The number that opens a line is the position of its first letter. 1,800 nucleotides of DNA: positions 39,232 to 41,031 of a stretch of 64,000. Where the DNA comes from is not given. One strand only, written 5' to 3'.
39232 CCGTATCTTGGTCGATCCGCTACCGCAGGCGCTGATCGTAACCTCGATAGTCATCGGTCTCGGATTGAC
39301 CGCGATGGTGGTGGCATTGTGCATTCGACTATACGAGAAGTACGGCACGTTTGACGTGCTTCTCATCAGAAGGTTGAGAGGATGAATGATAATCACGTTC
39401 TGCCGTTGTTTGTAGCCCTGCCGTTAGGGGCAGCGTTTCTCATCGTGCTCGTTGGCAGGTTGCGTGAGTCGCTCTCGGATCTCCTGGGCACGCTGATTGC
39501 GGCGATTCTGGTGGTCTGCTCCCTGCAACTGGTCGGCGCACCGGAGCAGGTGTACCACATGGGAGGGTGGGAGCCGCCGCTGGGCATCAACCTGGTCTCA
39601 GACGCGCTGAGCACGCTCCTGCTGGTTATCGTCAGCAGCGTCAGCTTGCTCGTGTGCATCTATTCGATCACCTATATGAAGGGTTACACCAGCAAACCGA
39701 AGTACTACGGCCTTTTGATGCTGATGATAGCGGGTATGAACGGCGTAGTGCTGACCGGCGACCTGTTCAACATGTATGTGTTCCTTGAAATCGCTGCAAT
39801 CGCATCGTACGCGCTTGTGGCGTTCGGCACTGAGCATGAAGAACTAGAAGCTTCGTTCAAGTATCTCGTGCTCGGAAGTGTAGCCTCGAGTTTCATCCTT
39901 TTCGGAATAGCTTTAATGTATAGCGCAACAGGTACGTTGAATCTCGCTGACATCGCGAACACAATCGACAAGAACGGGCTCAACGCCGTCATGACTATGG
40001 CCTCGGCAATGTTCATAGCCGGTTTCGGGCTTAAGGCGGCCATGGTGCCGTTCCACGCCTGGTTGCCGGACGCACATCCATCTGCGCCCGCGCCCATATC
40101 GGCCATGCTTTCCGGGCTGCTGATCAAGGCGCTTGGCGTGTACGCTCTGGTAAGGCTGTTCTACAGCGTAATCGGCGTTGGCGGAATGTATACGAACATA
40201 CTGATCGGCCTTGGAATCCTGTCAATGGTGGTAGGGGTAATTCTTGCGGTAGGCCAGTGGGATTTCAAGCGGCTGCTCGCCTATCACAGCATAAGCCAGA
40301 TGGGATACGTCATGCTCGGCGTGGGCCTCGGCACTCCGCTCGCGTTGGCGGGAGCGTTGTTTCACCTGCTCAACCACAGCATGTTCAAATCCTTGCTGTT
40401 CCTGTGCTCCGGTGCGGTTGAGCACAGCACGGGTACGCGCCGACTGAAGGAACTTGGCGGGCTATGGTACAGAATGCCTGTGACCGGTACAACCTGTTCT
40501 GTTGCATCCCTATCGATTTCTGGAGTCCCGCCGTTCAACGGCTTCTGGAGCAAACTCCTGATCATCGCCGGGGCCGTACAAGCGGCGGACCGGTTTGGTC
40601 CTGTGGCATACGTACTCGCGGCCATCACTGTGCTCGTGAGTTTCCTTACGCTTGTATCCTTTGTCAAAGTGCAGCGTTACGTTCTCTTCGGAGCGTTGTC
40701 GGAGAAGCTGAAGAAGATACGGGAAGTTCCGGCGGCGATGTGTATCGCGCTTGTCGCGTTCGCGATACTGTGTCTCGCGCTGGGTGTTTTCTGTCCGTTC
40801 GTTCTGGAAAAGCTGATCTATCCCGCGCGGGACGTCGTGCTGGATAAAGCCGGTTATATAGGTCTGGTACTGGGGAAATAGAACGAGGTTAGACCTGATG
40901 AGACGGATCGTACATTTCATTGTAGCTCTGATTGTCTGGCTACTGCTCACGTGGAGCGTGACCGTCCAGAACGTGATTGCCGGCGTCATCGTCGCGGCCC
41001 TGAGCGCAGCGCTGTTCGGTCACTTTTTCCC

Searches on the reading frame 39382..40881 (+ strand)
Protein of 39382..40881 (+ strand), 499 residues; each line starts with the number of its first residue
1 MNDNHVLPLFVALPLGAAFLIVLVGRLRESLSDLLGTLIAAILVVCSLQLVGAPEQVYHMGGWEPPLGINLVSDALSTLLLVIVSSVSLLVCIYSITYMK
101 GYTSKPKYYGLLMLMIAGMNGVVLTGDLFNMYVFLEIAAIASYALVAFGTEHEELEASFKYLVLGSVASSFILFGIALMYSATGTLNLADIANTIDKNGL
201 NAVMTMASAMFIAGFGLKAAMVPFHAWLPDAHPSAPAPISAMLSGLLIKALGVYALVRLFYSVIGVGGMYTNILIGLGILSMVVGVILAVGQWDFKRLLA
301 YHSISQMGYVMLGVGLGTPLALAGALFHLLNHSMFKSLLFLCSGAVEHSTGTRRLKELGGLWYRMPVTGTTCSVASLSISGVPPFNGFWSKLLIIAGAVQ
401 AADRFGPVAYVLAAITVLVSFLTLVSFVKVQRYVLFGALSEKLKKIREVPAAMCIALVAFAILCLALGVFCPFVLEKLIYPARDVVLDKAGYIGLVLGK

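Call 35: search_protein_families(library=ncbifam, proteins=[window:39382-40881:+], max_evalue=1e-10)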
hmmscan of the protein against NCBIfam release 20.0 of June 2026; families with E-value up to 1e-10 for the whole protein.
window:39382-40881:+ (499 aa): 75 families (the best 25 are shown)
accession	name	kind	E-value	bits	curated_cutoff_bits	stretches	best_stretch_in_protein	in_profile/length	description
NF006240.0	PRK08376.1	subfamily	1.4e-124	416.9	662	1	3-498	3-519/521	putative monovalent cation/H+ antiporter subunit D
NF009306.0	PRK12663.1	equivalog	5e-107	358.7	542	1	5-497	6-492/498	Na+/H+ antiporter subunit D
NF006241.0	PRK08377.1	equivalog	2.2e-99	333.7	645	1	8-493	6-484/494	NADH dehydrogenase subunit N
NF005818.0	PRK07691.1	equivalog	4.1e-97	326.2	586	1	7-498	6-495/496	Na+/H+ antiporter subunit D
NF005086.0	PRK06521.1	equivalog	1.5e-94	317.8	667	1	11-483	12-504/669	hydrogenase 4 subunit B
NF009308.0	PRK12665.1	equivalog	1.1e-90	304.7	585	1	5-438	7-441/531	Na+/H+ antiporter subunit D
NF006419.0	PRK08668.1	equivalog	4.6e-90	303.1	617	1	7-477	4-473/613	NADH dehydrogenase subunit M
NF006238.0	PRK08375.1-4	equivalog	1.9e-86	290.9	626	1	5-437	4-431/531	putative monovalent cation/H+ antiporter subunit D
NF009305.0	PRK12662.1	equivalog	3.4e-85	286.7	700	1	9-471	8-476/492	putative monovalent cation/H+ antiporter subunit D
TIGR00944.1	2a6301s04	subfamily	1.1e-83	282.1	692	1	7-463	3-458/463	multicomponent K+/H+ antiporter, MrpD/PhaD subunit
NF004920.0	PRK06277.1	equivalog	2.9e-82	277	578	1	5-483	2-473/478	energy conserving hydrogenase EhbF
NF006418.0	PRK08667.1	equivalog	2.8e-81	274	794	1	20-481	20-496/644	hydrogenase membrane subunit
NF005097.0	PRK06525.1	equivalog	6.2e-81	272.5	430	1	12-466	10-470/480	hydrogenase 4 subunit D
NF009310.0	PRK12668.1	equivalog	7.5e-81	272.7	564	1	9-481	9-444/584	Na(+)/H(+) antiporter subunit D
NF006237.0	PRK08375.1-2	equivalog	6e-79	266.5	597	1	8-461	4-430/497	putative monovalent cation/H+ antiporter subunit D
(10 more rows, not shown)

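Call 38: find_encoding_contigs(protein=window:39382-40881:+, flank=10000, max_places=1)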
Protein window:39382-40881:+ (499 aa): 23 contigs read that carry it; 1 place shown.
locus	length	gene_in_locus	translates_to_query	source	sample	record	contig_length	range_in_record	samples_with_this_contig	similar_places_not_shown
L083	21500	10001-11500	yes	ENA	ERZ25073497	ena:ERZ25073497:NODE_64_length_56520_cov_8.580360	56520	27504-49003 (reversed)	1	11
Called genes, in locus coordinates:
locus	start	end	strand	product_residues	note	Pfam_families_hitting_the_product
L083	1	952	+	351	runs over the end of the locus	PF13746:Fer4_18 (faint), PF13187:Fer4_9 (faint), PF12838:Fer4_7 (faint), PF17179:Fer4_22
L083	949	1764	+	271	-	PF00970:FAD_binding_6 (weak), PF00175:NAD_binding_1, PF10418:DHODB_Fe-S_bind (weak)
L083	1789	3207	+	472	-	PF04879:Molybdop_Fe4S4, PF00384:Molybdopterin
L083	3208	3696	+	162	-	PF00037:Fer4 (faint), PF12797:Fer4_2 (faint), PF13187:Fer4_9 (faint), PF13237:Fer4_10 (faint), PF13247:Fer4_11, PF12838:Fer4_7 (weak), PF12837:Fer4_6 (weak)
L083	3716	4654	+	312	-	PF00146:NADHdh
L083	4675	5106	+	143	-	PF01058:Oxidored_q6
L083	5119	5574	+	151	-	PF00329:Complex1_30kDa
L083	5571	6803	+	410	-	PF00374:NiFeSe_Hases, PF00346:Complex1_49kDa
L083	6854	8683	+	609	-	PF00662:Proton_antipo_N, PF00361:Proton_antipo_M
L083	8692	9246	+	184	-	PF13244:MbhD, PF20501:MbhE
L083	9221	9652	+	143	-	PF04039:MnhB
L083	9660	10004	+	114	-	PF00420:Oxidored_q2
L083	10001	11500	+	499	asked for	PF00662:Proton_antipo_N, PF10125:NADHdeh_related, PF00361:Proton_antipo_M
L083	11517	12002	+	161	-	PF01899:MNHE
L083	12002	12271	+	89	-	PF04066:MrpF_PhaF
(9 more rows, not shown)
